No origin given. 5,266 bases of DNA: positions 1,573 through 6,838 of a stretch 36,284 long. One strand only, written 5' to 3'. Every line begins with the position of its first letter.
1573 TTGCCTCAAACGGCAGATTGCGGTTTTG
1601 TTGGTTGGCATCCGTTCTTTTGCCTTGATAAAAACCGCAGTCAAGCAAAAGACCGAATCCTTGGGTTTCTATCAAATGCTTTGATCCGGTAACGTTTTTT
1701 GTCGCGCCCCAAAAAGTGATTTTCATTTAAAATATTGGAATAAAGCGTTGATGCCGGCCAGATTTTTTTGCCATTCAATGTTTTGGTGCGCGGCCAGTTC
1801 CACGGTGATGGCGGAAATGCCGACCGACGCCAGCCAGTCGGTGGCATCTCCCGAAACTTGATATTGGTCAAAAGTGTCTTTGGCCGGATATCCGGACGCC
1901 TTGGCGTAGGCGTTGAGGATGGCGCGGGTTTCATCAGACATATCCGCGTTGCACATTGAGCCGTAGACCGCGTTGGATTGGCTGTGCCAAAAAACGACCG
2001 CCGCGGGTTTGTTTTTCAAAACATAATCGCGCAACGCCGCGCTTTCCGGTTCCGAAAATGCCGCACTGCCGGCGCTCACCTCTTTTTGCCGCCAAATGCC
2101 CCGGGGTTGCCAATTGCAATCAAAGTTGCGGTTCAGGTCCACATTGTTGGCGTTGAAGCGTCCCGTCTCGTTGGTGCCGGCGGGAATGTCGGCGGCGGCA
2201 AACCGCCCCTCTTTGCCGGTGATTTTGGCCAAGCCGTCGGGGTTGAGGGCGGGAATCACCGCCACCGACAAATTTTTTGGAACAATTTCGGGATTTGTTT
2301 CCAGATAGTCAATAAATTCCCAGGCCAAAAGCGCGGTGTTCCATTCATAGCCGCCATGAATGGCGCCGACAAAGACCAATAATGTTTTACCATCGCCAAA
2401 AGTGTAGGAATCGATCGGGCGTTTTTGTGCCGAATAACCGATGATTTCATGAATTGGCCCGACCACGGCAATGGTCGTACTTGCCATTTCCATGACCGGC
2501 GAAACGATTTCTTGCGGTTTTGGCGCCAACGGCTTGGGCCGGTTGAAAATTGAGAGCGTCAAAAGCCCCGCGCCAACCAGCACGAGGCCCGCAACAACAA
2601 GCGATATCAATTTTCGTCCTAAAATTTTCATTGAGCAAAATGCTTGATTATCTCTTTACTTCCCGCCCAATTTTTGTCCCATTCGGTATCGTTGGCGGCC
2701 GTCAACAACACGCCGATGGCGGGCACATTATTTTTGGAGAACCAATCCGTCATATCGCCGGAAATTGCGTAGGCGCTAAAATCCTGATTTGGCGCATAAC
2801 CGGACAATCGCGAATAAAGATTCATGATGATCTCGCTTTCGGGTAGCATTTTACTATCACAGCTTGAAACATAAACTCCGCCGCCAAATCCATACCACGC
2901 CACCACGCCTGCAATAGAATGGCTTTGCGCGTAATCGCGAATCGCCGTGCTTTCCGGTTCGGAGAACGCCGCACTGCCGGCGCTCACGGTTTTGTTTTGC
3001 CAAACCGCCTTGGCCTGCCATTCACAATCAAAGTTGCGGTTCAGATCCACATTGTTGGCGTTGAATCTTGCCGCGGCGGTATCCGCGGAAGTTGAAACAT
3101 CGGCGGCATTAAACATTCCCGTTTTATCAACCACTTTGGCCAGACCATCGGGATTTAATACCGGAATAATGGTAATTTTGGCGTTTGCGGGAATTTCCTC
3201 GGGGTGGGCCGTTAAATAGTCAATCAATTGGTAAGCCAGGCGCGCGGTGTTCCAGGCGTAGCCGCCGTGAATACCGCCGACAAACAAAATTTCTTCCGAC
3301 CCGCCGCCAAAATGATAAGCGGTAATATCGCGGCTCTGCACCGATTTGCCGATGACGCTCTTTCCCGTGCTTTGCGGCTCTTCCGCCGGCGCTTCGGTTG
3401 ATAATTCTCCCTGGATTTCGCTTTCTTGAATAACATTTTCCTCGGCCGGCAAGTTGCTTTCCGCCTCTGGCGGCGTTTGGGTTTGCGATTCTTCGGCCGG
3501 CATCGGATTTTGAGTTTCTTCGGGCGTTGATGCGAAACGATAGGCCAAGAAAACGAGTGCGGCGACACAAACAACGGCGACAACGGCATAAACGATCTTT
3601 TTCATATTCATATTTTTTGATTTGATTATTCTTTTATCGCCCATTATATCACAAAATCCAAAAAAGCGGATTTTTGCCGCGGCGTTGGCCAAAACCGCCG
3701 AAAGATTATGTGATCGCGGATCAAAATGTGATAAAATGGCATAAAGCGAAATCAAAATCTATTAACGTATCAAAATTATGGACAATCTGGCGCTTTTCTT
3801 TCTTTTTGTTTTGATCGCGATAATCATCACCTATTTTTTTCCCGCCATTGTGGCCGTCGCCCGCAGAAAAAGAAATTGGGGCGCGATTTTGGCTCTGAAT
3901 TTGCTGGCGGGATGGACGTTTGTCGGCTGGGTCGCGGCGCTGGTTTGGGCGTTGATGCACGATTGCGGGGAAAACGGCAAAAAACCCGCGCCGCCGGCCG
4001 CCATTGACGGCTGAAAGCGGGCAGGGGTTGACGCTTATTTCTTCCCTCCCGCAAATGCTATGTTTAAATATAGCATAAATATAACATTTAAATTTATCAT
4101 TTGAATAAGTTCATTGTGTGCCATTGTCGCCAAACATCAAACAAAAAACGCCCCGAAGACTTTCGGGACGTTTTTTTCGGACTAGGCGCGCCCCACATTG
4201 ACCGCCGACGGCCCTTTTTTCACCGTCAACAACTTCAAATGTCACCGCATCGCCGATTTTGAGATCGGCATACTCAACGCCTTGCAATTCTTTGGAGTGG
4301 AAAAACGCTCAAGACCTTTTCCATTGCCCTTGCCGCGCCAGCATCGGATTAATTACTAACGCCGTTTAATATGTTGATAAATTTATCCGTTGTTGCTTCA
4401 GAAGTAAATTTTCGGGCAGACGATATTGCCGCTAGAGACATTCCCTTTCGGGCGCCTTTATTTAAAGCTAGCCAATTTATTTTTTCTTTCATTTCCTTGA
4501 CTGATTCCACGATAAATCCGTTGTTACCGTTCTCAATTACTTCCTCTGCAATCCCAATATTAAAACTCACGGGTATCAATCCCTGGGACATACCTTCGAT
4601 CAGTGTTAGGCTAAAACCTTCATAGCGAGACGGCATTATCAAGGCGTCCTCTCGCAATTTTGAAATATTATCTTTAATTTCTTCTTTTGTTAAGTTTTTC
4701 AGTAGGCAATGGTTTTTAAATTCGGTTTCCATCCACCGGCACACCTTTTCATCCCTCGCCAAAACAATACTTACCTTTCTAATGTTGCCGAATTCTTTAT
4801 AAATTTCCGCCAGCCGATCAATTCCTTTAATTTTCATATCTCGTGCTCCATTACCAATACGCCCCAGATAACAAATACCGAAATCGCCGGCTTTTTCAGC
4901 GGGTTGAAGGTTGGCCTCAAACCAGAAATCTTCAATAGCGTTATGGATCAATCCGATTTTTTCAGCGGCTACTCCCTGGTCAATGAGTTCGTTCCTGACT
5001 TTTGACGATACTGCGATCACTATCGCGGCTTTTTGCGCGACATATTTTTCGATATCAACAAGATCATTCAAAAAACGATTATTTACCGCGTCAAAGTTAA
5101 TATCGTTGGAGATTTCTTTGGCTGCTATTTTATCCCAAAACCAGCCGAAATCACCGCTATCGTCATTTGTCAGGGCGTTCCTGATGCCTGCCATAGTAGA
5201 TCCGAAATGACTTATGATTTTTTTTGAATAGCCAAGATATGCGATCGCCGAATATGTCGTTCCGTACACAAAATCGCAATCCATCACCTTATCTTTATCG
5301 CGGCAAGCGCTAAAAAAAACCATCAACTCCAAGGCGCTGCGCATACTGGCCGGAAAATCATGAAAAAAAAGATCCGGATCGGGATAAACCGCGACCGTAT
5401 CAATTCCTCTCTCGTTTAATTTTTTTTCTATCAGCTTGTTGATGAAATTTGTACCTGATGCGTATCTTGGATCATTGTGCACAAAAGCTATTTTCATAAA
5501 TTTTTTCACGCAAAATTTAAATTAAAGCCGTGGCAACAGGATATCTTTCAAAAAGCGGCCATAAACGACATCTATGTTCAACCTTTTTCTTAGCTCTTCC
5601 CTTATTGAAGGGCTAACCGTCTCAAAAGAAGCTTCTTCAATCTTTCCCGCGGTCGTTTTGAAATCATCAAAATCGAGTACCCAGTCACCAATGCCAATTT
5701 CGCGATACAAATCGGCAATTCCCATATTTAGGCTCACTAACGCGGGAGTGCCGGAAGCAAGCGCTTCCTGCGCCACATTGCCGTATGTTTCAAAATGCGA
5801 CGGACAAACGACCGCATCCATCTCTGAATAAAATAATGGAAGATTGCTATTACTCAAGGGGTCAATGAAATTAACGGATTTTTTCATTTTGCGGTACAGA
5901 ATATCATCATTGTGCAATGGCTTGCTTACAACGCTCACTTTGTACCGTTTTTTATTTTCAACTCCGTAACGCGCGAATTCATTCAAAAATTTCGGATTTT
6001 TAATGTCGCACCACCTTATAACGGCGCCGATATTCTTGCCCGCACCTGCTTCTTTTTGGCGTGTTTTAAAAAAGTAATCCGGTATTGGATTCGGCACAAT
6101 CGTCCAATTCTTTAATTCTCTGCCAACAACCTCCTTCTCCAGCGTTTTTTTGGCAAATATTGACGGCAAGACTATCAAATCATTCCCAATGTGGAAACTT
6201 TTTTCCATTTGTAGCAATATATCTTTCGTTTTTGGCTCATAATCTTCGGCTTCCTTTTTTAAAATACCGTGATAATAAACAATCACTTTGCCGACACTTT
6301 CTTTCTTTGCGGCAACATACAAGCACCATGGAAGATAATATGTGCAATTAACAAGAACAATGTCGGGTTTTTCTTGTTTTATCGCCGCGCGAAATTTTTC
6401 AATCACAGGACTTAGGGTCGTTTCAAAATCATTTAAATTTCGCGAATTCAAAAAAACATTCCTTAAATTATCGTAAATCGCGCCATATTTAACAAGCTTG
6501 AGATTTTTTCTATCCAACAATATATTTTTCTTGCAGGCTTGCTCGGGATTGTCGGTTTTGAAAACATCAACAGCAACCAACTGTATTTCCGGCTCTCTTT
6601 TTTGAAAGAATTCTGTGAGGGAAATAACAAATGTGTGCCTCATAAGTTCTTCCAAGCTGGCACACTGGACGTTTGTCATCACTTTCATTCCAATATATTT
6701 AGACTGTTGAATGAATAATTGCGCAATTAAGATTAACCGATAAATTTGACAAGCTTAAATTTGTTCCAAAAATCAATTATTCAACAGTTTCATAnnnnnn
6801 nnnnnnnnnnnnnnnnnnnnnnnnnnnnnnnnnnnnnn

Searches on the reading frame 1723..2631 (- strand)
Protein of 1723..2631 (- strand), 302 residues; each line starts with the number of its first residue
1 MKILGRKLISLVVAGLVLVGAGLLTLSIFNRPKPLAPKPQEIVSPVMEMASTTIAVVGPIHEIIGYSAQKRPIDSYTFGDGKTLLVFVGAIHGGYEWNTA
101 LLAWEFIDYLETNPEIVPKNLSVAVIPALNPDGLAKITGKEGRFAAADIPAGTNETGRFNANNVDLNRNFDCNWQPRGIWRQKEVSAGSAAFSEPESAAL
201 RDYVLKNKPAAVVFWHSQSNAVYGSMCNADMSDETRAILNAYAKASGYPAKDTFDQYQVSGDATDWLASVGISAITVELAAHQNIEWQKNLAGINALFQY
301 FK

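Call 44: search_protein_families(library=pfam, proteins=[window:1723-2631:-], max_evalue=0.001)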
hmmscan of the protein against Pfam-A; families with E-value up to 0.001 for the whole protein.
window:1723-2631:- (302 aa): 2 families
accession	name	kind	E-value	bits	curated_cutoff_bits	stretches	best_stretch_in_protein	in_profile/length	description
PF00246.29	Peptidase_M14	-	1.8e-21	77.5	21.6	1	63-283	20-265/286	Zinc carboxypeptidase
PF10994.13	DUF2817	-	0.00051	20.1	23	0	152-171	100-119/341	Protein of unknown function (DUF2817)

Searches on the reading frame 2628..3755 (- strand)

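Call 44: search_protein_families(library=pfam, proteins=[window:2628-3755:-], max_evalue=0.001)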
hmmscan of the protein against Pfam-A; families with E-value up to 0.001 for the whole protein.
window:2628-3755:- (375 aa): 1 family
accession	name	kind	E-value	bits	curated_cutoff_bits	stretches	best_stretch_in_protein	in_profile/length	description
PF00246.29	Peptidase_M14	-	5.5e-22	79.2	21.6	1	124-302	10-196/286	Zinc carboxypeptidase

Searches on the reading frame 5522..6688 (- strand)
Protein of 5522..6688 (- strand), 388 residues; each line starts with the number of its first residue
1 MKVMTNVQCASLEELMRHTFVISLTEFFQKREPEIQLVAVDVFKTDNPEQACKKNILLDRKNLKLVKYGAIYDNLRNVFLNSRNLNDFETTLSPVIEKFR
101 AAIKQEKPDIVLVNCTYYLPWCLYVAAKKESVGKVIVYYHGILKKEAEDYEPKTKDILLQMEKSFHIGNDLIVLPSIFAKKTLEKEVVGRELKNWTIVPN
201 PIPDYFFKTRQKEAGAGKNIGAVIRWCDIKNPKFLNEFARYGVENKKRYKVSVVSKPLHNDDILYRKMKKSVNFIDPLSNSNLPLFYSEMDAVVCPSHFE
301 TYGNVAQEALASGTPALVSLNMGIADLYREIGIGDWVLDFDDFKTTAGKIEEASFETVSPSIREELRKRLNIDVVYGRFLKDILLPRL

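Call 44: search_protein_families(library=pfam, proteins=[window:5522-6688:-], max_evalue=0.001)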
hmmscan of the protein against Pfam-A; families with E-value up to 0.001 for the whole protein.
window:5522-6688:- (388 aa): 4 families
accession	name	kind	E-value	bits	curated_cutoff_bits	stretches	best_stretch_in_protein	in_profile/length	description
PF13439.12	Glyco_transf_4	-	3.8e-11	43.7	28.5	1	84-202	49-166/170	Glycosyltransferase Family 4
PF00534.26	Glycos_transf_1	-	3.6e-10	40.1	26.4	1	266-334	69-137/172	Glycosyl transferases group 1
PF13692.12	Glyco_trans_1_4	-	5.2e-09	36.9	27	1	230-330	15-117/142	Glycosyl transferases group 1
PF20706.3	GT4-conflict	-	9.4e-07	28.6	26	1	289-331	281-323/385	Family 4 Glycosyltransferase in conflict systems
